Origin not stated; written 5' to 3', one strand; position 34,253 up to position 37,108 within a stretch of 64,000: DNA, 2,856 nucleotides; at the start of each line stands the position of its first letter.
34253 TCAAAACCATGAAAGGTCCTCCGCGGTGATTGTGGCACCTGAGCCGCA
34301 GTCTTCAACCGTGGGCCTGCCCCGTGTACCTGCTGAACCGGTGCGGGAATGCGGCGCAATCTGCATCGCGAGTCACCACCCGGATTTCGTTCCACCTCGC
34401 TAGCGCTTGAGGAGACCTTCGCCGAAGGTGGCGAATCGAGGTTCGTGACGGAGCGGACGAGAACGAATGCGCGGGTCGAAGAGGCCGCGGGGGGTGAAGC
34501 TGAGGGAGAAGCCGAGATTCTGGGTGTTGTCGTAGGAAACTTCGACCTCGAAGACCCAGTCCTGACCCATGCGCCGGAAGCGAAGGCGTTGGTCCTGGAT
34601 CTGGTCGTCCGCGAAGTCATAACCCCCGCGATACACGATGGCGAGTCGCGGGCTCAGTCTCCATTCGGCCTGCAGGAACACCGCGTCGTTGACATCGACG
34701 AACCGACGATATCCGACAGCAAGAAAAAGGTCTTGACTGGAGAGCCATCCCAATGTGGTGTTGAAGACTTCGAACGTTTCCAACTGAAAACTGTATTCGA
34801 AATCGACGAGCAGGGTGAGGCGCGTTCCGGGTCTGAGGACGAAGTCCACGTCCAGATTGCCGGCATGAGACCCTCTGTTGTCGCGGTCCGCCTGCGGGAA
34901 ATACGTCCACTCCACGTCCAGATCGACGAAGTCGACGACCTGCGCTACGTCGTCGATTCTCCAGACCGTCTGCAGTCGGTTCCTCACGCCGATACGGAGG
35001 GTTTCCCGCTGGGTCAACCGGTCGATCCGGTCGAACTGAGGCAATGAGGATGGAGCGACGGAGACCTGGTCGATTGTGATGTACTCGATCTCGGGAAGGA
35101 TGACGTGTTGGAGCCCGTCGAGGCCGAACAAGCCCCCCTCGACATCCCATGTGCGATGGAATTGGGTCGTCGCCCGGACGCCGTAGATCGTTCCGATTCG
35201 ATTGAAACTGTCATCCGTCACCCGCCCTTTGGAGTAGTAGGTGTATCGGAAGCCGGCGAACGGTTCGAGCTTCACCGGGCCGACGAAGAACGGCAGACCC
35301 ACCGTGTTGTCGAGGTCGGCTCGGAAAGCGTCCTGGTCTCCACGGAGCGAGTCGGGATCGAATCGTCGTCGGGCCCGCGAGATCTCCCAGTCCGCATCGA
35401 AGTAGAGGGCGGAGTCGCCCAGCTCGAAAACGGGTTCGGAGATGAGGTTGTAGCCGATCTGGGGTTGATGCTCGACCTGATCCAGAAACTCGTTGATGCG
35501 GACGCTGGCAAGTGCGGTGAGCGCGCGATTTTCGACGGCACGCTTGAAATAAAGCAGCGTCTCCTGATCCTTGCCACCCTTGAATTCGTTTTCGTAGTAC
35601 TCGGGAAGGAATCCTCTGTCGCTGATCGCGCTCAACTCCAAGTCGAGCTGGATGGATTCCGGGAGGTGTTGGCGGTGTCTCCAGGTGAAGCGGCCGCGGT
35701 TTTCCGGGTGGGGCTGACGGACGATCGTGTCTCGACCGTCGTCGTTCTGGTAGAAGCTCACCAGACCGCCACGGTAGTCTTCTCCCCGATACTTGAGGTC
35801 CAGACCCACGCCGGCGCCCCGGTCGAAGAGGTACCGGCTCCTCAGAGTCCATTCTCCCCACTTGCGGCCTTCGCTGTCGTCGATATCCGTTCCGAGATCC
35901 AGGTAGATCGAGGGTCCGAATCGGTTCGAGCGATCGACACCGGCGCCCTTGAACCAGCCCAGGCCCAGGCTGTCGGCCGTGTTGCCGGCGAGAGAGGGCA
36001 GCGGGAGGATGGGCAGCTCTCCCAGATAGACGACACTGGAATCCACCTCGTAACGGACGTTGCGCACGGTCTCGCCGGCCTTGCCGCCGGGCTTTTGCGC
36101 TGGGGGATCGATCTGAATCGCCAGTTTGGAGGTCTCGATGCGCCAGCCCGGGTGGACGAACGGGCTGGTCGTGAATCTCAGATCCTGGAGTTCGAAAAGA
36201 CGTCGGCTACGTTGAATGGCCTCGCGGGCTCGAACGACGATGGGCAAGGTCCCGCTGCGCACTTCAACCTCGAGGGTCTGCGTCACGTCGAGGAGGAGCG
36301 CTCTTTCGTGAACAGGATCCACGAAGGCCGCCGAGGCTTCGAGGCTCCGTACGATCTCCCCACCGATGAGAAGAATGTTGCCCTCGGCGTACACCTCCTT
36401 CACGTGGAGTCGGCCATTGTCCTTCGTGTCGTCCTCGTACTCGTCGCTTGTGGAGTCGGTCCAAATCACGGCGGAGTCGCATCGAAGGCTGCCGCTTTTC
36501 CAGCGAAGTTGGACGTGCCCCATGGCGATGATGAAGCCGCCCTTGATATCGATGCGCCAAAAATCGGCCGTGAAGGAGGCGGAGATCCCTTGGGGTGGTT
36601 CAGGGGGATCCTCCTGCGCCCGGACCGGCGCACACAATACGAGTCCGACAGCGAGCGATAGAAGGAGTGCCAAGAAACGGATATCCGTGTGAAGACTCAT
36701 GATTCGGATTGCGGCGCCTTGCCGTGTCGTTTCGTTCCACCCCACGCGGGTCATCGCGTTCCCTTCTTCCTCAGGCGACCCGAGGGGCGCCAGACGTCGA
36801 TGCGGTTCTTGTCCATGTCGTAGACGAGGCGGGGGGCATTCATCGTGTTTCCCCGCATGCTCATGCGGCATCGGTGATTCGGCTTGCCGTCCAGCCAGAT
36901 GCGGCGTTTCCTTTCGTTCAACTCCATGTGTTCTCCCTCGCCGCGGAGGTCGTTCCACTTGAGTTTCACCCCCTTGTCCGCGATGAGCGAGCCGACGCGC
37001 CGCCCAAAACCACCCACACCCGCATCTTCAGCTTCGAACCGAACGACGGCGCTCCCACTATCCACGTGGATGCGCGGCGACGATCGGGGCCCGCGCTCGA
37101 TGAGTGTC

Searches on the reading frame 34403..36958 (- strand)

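Call 81: search_protein_families(library=pfam, proteins=[window:34403-36958:-], max_evalue=0.00001)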
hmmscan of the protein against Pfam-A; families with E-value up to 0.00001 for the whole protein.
window:34403-36958:- (852 aa): 1 family
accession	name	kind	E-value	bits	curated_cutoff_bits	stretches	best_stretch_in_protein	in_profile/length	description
PF04453.20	LptD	-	7.6e-15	55.5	22.4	1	419-752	1-354/384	LPS transport system D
